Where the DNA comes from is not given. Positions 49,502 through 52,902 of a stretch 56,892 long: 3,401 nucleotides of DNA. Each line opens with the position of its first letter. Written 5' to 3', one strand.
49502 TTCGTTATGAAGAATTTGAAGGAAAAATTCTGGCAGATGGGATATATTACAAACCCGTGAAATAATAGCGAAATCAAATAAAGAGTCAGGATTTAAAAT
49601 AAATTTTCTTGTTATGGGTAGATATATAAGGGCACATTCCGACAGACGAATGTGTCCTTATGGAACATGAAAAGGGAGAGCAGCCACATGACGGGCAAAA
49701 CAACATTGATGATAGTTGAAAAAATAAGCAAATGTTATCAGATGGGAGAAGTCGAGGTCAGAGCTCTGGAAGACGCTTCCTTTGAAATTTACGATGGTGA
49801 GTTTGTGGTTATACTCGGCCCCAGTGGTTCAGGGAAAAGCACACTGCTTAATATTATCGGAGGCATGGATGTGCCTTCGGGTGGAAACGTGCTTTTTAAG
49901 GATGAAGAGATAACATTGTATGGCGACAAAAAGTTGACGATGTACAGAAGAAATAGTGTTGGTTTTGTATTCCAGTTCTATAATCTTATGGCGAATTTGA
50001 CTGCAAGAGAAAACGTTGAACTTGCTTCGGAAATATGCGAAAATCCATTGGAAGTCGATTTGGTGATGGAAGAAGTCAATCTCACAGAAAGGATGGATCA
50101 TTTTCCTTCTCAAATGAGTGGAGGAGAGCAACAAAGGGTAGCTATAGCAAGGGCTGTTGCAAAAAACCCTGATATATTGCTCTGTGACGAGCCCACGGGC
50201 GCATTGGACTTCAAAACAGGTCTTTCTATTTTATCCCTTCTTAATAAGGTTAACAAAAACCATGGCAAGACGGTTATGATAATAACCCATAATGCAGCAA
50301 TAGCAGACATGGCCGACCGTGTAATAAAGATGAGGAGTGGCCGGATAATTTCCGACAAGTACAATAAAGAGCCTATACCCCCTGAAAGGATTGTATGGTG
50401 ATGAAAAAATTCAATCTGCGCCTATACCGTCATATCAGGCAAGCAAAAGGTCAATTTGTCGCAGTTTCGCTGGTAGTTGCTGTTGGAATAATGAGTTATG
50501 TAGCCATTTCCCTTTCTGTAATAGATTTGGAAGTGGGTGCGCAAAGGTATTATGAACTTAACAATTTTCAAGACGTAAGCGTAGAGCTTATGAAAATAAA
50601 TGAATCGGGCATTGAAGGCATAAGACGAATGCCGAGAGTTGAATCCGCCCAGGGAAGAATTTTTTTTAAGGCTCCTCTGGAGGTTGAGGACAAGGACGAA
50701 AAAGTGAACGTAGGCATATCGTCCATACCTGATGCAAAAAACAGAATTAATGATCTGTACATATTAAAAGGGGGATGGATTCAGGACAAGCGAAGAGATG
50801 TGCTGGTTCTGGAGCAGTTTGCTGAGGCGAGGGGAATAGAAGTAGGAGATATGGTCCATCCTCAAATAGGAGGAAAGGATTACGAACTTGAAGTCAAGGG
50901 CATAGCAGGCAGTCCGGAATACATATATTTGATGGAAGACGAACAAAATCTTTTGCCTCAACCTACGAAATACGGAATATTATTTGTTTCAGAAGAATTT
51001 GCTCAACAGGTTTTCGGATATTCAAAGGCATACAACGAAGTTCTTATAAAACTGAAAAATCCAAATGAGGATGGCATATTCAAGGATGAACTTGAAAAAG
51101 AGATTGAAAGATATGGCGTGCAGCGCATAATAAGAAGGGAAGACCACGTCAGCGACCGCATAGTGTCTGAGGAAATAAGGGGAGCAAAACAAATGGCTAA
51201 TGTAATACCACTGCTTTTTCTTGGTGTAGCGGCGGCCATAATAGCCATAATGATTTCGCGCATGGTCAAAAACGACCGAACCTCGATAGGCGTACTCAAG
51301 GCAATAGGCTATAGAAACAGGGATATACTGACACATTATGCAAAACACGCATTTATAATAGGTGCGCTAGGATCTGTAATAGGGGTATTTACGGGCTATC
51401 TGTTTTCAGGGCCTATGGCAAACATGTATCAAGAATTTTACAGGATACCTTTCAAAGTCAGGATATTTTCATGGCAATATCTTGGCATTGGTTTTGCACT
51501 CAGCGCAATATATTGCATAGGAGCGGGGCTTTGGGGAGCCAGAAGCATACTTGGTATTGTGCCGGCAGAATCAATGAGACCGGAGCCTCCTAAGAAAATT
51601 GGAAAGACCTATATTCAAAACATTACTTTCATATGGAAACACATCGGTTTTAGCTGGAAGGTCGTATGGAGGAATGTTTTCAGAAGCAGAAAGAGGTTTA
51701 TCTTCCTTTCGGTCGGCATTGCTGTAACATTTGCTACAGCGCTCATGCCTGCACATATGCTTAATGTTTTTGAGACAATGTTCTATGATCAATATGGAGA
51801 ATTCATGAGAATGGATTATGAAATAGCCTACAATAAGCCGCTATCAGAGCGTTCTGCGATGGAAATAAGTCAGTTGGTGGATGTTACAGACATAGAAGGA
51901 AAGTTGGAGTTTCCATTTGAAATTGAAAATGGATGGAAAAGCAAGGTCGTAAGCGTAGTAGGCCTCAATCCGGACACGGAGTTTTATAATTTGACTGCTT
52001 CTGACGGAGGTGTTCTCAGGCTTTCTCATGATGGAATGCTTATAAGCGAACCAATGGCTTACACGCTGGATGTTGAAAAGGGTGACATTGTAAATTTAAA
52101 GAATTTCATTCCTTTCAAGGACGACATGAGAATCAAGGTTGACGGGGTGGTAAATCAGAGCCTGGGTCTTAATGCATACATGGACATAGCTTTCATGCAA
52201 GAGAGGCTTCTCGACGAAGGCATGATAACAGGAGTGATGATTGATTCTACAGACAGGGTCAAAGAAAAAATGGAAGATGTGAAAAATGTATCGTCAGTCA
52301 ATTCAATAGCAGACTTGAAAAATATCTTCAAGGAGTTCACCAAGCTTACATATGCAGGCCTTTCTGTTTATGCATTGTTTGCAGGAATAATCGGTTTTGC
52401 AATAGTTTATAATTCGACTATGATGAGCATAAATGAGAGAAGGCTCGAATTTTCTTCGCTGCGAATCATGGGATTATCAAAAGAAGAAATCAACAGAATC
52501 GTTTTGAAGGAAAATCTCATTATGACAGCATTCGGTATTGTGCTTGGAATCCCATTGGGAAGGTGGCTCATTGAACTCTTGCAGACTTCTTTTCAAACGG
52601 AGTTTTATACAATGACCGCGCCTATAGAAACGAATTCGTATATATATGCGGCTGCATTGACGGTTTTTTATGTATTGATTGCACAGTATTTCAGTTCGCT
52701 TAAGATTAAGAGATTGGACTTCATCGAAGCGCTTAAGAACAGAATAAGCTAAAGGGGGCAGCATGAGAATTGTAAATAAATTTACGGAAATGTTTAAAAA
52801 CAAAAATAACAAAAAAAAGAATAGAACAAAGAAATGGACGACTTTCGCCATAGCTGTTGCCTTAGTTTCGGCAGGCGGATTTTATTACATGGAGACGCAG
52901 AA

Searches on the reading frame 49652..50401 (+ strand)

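Call 43: search_protein_families(library=ncbifam, max_evalue=1e-10, proteins=[window:49652-50401:+])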
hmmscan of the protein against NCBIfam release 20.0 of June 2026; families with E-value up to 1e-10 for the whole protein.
window:49652-50401:+ (249 aa): 176 families (the best 25 are shown)
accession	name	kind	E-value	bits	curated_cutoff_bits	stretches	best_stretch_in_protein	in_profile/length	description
TIGR02211.1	LolD_lipo_ex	equivalog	1.6e-60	204.4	307.75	1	21-233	3-220/221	lipoprotein-releasing ABC transporter ATP-binding protein LolD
TIGR02982.1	heterocyst_DevA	subfamily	7.7e-60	202.2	295.8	1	22-232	4-219/220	ABC exporter ATP-binding subunit, DevA family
NF007826.0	PRK10535.1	equivalog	9.6e-57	192.6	966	1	17-239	2-228/648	macrolide ABC transporter ATP-binding protein/permease MacB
NF038007.1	ABC_ATP_DarD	equivalog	3.6e-55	186.8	375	1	21-232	3-218/218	darobactin export ABC transporter ATP-binding protein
NF008639.0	PRK11629.1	equivalog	9.7e-55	185.5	360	1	17-233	4-225/234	lipoprotein-releasing ABC transporter ATP-binding protein LolD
TIGR02673.1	FtsE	equivalog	1.2e-54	185.3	264.85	1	22-230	4-213/214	cell division ATP-binding protein FtsE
TIGR03608.1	L_ocin_972_ABC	subfamily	1.2e-54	184.9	254.85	1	37-227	12-206/206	putative bacteriocin export ABC transporter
TIGR02315.1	ABC_phnC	equivalog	7.3e-50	169.7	266.1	1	20-238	2-230/243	phosphonate ABC transporter ATP-binding protein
NF007879.0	PRK10584.1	equivalog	1.6e-49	168.7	336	1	19-233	6-225/228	putative ABC transporter ATP-binding protein YbbA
NF040933.2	ABC_arch_GlcV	equivalog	5e-49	167.1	450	1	20-232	3-220/357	glucose ABC transporter ATP-binding protein GlcV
TIGR03265.1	PhnT2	equivalog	9.4e-49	166.5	457.7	1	20-233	5-214/353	putative 2-aminoethylphosphonate ABC transporter ATP-binding protein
TIGR02314.1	ABC_MetN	equivalog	9.3e-47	159.7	499.7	1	22-234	4-221/343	methionine ABC transporter ATP-binding protein MetN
TIGR00968.1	3a0106s01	subfamily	9.3e-45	153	342.75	1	21-233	2-210/237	sulfate ABC transporter ATP-binding protein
TIGR04521.1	ECF_ATPase_2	equivalog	3.2e-44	151.1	330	1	22-239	3-230/279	energy-coupling factor transporter ATPase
TIGR01186.1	proV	subfamily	1.3e-43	149.5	326.6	1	37-233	7-209/363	betaine/proline/choline family ABC transporter ATP-binding protein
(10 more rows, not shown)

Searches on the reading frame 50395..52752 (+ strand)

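Call 43: search_protein_families(library=ncbifam, max_evalue=1e-10, proteins=[window:50395-52752:+])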
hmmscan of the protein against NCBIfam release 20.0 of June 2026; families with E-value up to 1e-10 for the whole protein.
window:50395-52752:+ (785 aa): 4 families
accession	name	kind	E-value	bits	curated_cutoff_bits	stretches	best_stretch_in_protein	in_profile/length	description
TIGR02212.1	lolCE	equivalog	2e-12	46.8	362.45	0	76-351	82-352/411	lipoprotein-releasing ABC transporter permease subunit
TIGR03434.1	ADOP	subfamily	4.8e-12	44.8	622.3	0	628-782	656-802/803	ADOP family duplicated permease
NF008357.0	PRK11146.1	exception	8.3e-12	44.6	439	0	438-723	30-339/414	lipoprotein-releasing ABC transporter permease subunit LolE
TIGR02213.1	lolE_release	exception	8.8e-11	41.3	540.35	0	439-723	28-336/411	lipoprotein-releasing ABC transporter permease subunit LolE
